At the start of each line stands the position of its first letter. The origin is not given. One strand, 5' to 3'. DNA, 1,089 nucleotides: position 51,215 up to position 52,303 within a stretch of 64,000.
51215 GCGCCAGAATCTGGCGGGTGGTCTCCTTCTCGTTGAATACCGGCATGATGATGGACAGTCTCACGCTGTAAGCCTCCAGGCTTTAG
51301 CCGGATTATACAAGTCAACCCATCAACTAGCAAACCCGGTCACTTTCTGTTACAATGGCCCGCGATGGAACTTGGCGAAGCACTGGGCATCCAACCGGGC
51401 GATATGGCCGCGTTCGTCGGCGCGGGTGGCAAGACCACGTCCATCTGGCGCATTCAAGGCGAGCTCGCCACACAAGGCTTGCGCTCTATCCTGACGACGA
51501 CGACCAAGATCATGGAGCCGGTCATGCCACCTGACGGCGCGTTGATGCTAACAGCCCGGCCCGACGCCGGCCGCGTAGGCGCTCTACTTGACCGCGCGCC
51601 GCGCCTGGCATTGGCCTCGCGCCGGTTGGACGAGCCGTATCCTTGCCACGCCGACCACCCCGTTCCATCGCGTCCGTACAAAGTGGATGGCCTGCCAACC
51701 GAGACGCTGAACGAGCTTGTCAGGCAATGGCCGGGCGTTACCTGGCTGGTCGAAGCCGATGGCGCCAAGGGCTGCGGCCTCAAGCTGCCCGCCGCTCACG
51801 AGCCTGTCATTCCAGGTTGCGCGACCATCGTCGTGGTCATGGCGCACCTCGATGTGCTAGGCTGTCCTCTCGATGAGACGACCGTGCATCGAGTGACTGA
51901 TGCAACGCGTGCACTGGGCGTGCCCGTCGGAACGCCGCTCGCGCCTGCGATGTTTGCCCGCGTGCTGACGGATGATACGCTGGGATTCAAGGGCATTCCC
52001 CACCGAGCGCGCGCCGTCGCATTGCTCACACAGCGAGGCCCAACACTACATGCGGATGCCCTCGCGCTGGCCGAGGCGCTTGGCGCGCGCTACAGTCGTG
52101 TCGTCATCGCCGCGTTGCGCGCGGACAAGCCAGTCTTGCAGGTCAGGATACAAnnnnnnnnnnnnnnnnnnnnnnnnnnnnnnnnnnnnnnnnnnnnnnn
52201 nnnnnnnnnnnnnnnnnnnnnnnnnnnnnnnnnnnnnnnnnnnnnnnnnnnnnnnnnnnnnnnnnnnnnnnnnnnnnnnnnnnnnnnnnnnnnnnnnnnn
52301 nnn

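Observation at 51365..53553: Molybdenum-cofactor accessory pair: YqeC-like protein and a MocA-HAD-IIA (NagD-like) fusion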

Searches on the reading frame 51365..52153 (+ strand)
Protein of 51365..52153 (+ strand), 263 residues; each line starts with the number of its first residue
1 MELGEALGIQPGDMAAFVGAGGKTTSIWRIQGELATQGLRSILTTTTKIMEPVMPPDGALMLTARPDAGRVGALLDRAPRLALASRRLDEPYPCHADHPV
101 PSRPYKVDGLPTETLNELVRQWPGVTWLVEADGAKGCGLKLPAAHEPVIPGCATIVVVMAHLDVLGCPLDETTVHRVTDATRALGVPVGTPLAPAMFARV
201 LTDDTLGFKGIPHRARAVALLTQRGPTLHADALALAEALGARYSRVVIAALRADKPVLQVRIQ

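Call 3: search_protein_families(library=pfam, proteins=[window:51365-52153:+], max_evalue=0.01)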
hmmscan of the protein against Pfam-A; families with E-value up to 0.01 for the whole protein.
window:51365-52153:+ (263 aa): 1 family
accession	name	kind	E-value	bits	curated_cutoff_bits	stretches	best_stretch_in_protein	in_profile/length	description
PF19842.5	YqeC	-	1e-31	110.5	27.6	1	16-177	2-144/145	YqeC protein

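Call 4: search_protein_families(library=ncbifam, proteins=[window:51365-52153:+], max_evalue=0.01)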
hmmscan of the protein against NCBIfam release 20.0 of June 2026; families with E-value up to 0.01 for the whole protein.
window:51365-52153:+ (263 aa): 1 family
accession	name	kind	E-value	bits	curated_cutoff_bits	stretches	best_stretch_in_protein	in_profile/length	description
TIGR03172.2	TIGR03172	equivalog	1e-35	123.5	73.05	1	15-223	2-189/209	selenium cofactor biosynthesis protein YqeC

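Call 24: search_solved_structures(query=window:51365-52153:+, max_evalue=1)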
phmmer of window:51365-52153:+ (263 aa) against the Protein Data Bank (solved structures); distinct sequences matched with E-value up to 1: 1.
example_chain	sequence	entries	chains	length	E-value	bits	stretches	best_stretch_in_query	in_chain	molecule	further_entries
9hyu_L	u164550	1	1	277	0.65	12.6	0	99-162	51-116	Photosystem I reaction center subunit V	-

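Call 25: find_homologous_proteins(query=window:51365-52153:+, max_evalue=0.00001)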
Query window:51365-52153:+ (263 aa): 1355 proteins with E <= 0.00001 among 8000 candidates; the best 120 are listed.
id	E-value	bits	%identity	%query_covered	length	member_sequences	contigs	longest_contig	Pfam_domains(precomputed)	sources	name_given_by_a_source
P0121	1.0e-167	574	100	100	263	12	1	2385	PF19842.6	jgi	jgi:probable selenium-dependent hydroxylase accessory protein YqeC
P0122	3.0e-144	497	89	100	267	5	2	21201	PF19842.6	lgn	-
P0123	2.1e-140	485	86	100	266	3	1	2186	PF19842.6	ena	-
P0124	9.8e-132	456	83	98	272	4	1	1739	PF19842.6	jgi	-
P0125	7.9e-126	437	79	98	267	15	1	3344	PF19842.6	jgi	-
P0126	1.6e-123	429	79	99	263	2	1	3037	PF19842.6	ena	-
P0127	2.1e-122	426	78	100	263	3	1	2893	PF19842.6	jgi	jgi:probable selenium-dependent hydroxylase accessory protein YqeC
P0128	3.1e-120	418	76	98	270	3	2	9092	PF19842.6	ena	-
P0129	7.7e-115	401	73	98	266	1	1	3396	PF19842.6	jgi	jgi:probable selenium-dependent hydroxylase accessory protein YqeC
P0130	2.6e-113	396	74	99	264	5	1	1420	PF19842.6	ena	-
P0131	4.2e-113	395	72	98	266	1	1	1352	PF19842.6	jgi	jgi:probable selenium-dependent hydroxylase accessory protein YqeC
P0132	1.5e-112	393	73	98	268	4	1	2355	PF19842.6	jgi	jgi:probable selenium-dependent hydroxylase accessory protein YqeC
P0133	2.4e-111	389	70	100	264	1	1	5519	PF19842.6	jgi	jgi:probable selenium-dependent hydroxylase accessory protein YqeC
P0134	7.2e-111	388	72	98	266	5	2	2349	PF19842.6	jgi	jgi:molybdenum cofactor cytidylyltransferase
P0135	1.4e-109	384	71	98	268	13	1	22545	PF19842.6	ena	-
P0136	1.9e-109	383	72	98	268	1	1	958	PF19842.6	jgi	jgi:probable selenium-dependent hydroxylase accessory protein YqeC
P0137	9.4e-109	381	71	98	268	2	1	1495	PF19842.6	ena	-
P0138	1.0e-108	381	72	98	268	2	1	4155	PF19842.6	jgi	jgi:probable selenium-dependent hydroxylase accessory protein YqeC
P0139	1.4e-108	380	72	98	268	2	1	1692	PF19842.6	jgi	jgi:probable selenium-dependent hydroxylase accessory protein YqeC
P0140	1.2e-107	377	71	98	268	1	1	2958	PF19842.6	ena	-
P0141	5.0e-107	375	71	98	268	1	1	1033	PF19842.6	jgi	-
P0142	1.2e-106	374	70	98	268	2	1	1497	PF19842.6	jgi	-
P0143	5.2e-106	372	71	98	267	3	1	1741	PF19842.6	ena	-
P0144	7.5e-106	371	68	100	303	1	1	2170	PF19842.6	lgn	-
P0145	1.4e-105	370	68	100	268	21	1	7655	PF19842.6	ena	-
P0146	3.9e-104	366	67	99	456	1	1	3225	PF01128.26,PF12804.14,PF19842.6,PF02348.26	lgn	-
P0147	4.5e-104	365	67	100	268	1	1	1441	PF19842.6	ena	-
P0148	8.1e-104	365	69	100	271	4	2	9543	PF19842.6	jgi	jgi:probable selenium-dependent hydroxylase accessory protein YqeC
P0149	8.4e-104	365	70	98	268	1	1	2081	PF19842.6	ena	-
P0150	9.5e-104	364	68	99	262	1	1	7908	PF19842.6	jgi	-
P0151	1.0e-102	361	69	98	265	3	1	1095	PF19842.6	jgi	-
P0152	2.7e-102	360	69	98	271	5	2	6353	PF19842.6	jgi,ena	-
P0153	9.2e-102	358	67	98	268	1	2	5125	PF19842.6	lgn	-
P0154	5.1e-101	355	67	97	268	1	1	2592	PF19842.6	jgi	jgi:probable selenium-dependent hydroxylase accessory protein YqeC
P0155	2.0e-99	350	66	99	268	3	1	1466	PF19842.6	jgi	jgi:probable selenium-dependent hydroxylase accessory protein YqeC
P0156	2.1e-99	350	63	100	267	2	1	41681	PF19842.6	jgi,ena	-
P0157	6.7e-99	349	68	94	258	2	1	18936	PF19842.6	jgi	-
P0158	1.0e-98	348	65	99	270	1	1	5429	PF19842.6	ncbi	-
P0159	3.9e-97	343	66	99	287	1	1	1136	PF19842.6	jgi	-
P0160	1.7e-96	341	62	98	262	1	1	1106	PF19842.6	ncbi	-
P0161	2.1e-94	334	63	99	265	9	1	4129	PF19842.6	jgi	jgi:probable selenium-dependent hydroxylase accessory protein YqeC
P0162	3.0e-94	333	64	99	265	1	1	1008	PF19842.6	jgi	jgi:molybdenum cofactor cytidylyltransferase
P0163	6.6e-94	332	63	99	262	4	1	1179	PF19842.6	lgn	-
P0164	8.3e-94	332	63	100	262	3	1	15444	PF19842.6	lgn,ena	-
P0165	9.0e-94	332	64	100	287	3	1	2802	PF19842.6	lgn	-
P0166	3.7e-93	330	63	98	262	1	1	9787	PF19842.6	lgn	-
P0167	1.6e-92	328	62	98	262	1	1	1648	PF19842.6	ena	-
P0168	4.0e-83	297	73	75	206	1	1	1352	PF19842.6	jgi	jgi:probable selenium-dependent hydroxylase accessory protein YqeC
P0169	2.0e-66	242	53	94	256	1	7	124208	PF19842.6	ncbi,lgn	-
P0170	3.0e-65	238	72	60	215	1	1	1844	PF19842.6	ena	-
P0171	6.4e-61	224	48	99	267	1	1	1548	PF19842.6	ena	-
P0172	1.5e-60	223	46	98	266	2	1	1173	PF19842.6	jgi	-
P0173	4.0e-60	221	47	98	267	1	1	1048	PF19842.6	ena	-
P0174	1.8e-58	216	49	99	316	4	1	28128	PF11127.15,PF19842.6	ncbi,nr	ncbi:MAG: selenium cofactor biosynthesis protein YqeC, partial [Anaerolineae bacterium]|nr:selenium 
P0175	8.0e-58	214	49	99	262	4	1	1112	PF19842.6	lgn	-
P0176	2.0e-57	213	65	60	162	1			PF19842.6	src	-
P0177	8.2e-57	211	45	99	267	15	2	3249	PF19842.6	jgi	-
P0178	4.5e-56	208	49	99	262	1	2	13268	PF19842.6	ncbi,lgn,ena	-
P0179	1.3e-55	207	48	99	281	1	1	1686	PF19842.6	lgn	-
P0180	1.5e-55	206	49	99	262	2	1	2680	PF19842.6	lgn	-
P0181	3.2e-55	205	49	99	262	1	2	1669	PF19842.6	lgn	-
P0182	2.0e-54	203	47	99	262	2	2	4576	PF19842.6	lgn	-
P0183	2.9e-54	202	48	95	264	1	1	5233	PF19842.6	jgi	jgi:molybdenum cofactor cytidylyltransferase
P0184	4.8e-54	202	47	99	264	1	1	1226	PF19842.6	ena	-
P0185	6.7e-54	201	49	99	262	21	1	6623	PF19842.6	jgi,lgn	jgi:molybdenum cofactor cytidylyltransferase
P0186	7.4e-54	201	47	99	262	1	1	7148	PF19842.6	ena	-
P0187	9.0e-54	201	46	99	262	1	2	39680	PF19842.6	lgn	-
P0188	2.5e-53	199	47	99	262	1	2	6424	PF19842.6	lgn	-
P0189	3.0e-53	199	48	99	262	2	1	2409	PF19842.6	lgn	-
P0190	3.1e-53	199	48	99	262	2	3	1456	PF19842.6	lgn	-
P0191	5.2e-53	198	47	99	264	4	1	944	PF19842.6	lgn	-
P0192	1.1e-52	197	48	99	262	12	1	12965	PF19842.6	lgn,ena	-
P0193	1.6e-52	197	45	98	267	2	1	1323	PF19842.6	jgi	jgi:probable selenium-dependent hydroxylase accessory protein YqeC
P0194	2.3e-52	196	47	99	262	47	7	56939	PF19842.6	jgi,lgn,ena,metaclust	metaclust:\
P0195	2.6e-52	196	47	89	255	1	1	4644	PF19842.6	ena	-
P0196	3.1e-52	196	44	99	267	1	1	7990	PF19842.6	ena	-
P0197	6.1e-52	195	46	99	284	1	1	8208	PF19842.6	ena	-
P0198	1.6e-51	193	46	99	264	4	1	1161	PF19842.6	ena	-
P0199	4.4e-51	192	48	99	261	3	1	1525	PF19842.6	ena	-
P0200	7.2e-51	191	47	99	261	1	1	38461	PF19842.6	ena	-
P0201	8.4e-51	191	46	99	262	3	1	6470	PF19842.6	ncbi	-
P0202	1.1e-50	191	46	99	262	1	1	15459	PF19842.6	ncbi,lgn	-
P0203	1.1e-50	191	46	99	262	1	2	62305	PF19842.6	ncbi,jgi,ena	-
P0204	1.4e-50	190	42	98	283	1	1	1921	PF19842.6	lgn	-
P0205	1.5e-50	190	45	98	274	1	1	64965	PF19842.6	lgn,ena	-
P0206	2.2e-50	190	46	98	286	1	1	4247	PF19842.6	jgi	-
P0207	3.2e-50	189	45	99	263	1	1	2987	PF19842.6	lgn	-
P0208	3.8e-50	189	44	99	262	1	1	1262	PF19842.6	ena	-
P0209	4.8e-50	188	45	98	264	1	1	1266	PF19842.6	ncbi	-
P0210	6.3e-50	188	46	99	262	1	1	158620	PF19842.6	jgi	-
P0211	7.2e-50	188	46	98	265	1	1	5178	PF19842.6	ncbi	-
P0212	8.0e-50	188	46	99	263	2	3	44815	PF19842.6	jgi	jgi:probable selenium-dependent hydroxylase accessory protein YqeC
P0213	8.6e-50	188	46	99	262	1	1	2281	PF19842.6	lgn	-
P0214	9.0e-50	188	48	98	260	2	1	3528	PF19842.6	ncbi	ncbi:MAG: putative selenium-dependent hydroxylase accessory protein YqeC, partial [Thermoflexia bact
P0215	1.3e-49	187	48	85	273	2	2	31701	PF19842.6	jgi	-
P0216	1.7e-49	187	46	99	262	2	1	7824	PF19842.6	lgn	-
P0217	2.0e-49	186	45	94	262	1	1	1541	PF19842.6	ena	-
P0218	2.2e-49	186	45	98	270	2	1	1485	PF19842.6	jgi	-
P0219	2.7e-49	186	46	99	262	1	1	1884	PF19842.6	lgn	-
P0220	3.8e-49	185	47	99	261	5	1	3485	PF19842.6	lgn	-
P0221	6.8e-49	185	67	55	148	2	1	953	PF19842.6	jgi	-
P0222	7.7e-49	184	48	85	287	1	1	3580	PF19842.6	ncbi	-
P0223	8.3e-49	184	47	94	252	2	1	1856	PF19842.6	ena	-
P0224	1.1e-48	184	43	94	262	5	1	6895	PF19842.6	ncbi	-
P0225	1.3e-48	184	47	92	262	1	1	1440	PF19842.6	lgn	-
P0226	1.4e-48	184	45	99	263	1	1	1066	PF19842.6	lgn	-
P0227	1.8e-48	183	47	97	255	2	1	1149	PF19842.6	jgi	jgi:probable selenium-dependent hydroxylase accessory protein YqeC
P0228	2.8e-48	183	44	98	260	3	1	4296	PF19842.6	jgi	-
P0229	3.0e-48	183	45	99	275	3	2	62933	PF19842.6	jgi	-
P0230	4.1e-48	182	45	99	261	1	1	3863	PF19842.6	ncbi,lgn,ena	-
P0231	5.3e-48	182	44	98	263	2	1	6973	PF19842.6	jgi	jgi:probable selenium-dependent hydroxylase accessory protein YqeC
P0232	1.4e-47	180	46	94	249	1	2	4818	PF19842.6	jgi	-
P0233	1.5e-47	180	43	100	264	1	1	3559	PF19842.6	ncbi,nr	ncbi:MAG: putative selenium-dependent hydroxylase accessory protein YqeC [Chloroflexi bacterium]|nr:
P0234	1.7e-47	180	45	96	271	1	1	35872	PF19842.6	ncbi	-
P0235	3.1e-47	179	45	98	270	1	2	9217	PF19842.6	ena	-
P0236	1.0e-46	178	47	86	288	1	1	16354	PF19842.6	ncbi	-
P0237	2.9e-46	176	46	98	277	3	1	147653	PF19842.6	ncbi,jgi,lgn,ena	-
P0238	3.1e-46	176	43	98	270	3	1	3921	PF19842.6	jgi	jgi:molybdenum cofactor cytidylyltransferase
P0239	4.7e-46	175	43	100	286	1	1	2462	PF19842.6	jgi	jgi:probable selenium-dependent hydroxylase accessory protein YqeC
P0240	4.7e-46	175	46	97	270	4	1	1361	PF19842.6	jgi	jgi:probable selenium-dependent hydroxylase accessory protein YqeC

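Call 28: find_encoding_contigs(protein=P0169, flank=10000, max_places=2)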
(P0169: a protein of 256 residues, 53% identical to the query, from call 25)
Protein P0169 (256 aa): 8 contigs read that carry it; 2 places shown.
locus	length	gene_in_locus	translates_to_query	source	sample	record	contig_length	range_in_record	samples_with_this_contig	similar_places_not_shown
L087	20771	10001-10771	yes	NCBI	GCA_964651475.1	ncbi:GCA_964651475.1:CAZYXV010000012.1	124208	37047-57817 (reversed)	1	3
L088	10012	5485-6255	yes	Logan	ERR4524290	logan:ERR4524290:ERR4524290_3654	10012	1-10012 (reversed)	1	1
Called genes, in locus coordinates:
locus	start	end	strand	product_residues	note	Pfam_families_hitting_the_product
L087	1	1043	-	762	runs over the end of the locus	PF00082:Peptidase_S8, PF13620:CarboxypepD_reg, PF13715:CarbopepD_reg_2 (faint), PF13620:CarboxypepD_reg (weak), PF00801:PKD, PF18911:PKD_4 (weak)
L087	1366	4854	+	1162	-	PF16927:HisKA_7TM, PF08448:PAS_4, PF13426:PAS_9, PF00989:PAS, PF08448:PAS_4, PF13426:PAS_9, PF08447:PAS_3, PF01590:GAF, +10 more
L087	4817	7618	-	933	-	PF09586:YfhO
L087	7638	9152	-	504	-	PF13231:PMT_2 (weak)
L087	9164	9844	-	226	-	PF00535:Glycos_transf_2, PF10111:Glyco_tranf_2_2 (weak), PF13641:Glyco_tranf_2_3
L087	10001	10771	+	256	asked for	PF19842:YqeC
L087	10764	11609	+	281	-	PF13419:HAD_2 (faint), PF00702:Hydrolase, PF13344:Hydrolase_6, PF13242:Hydrolase_like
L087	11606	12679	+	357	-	PF21016:RlmN_N, PF04055:Radical_SAM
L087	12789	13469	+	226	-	PF00834:Ribul_P_3_epim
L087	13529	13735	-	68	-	PF00830:Ribosomal_L28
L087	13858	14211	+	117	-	PF03780:Asp23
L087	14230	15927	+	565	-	PF02734:Dak2, PF21645:FakA-like_M, PF13684:FakA-like_C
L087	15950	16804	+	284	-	PF02645:DegV, PF13684:FakA-like_C (weak)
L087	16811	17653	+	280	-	PF02645:DegV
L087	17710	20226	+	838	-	PF22590:Cas3-like_C_2 (faint), PF17191:RecG_wedge, PF01336:tRNA_anti-codon, PF00270:DEAD, PF04851:ResIII, PF00271:Helicase_C, PF19833:RecG_dom3_C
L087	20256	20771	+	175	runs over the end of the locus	PF01467:CTP_transf_like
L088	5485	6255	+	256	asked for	PF19842:YqeC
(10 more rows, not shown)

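Call 37: predict_structure(alignment_id=A2)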
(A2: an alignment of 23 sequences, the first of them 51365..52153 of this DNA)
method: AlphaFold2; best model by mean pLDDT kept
length: 263 residues; sequences in the alignment: 23
mean_pLDDT: 95.6   pTM: 0.93
mean pLDDT of the five models: 95.6, 95.2, 94.8, 94.2, 84.3
residues with pLDDT >= 90: 249; 70-90: 14; 50-70: 0; < 50: 0
segments of 3 or more residues with pLDDT < 50: none
pLDDT, mean of each block of 10 residues (from residue 1): 97 97 96 97 97 97 96 96 97 84 96 96 97 92 93 98 97 95 97 96 95 97 97 95 97 96 90
secondary structure, 60 per line:
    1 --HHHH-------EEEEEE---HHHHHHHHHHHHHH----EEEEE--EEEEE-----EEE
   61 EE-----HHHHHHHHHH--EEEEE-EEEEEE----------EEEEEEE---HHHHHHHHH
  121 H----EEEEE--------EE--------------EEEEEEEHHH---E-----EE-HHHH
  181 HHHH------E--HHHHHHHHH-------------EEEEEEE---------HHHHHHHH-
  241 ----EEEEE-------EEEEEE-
elements in order: H3-6 E14-19 H23-36 E41-45 E48-52 E58-62 H68-77 E80-84 E86-91 E102-108 H112-121 E126-130 E155-161 H177-184 H194-202 E216-222 H232-239 E245-249 E257-262

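Call 47: search_protein_families(library=pfam, proteins=[L087:10722-11606:+], max_evalue=0.001)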
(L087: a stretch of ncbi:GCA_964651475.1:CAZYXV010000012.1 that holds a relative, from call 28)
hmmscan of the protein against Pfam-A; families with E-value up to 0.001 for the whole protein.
L087:10722-11606:+ (295 aa): 4 families
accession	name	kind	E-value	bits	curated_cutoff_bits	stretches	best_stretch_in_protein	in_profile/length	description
PF13344.12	Hydrolase_6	-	2.4e-25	88.9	27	1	39-137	2-100/101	Haloacid dehalogenase-like hydrolase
PF13242.12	Hydrolase_like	-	2.3e-22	79.1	22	1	213-286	2-75/75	HAD-hyrolase-like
PF00702.32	Hydrolase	-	1.1e-17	65.6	26.4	1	36-253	2-191/191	haloacid dehalogenase-like hydrolase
PF13419.12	HAD_2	-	1.5e-07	32.1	23.8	1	212-259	132-178/178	Haloacid dehalogenase-like hydrolase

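Call 57: find_encoding_contigs(protein=P0146, flank=5000, max_places=2)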
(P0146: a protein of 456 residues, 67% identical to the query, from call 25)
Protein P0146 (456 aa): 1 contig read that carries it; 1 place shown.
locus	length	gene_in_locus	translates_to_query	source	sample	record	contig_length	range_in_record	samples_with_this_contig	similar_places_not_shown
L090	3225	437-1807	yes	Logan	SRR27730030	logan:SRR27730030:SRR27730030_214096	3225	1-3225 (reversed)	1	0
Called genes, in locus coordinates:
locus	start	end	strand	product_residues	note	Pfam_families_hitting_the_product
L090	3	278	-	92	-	?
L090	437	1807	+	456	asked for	PF19842:YqeC, PF01128:IspD, PF02348:CTP_transf_3 (weak), PF12804:NTP_transf_3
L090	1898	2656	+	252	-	PF00702:Hydrolase, PF13344:Hydrolase_6, PF13419:HAD_2, PF13242:Hydrolase_like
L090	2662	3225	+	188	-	?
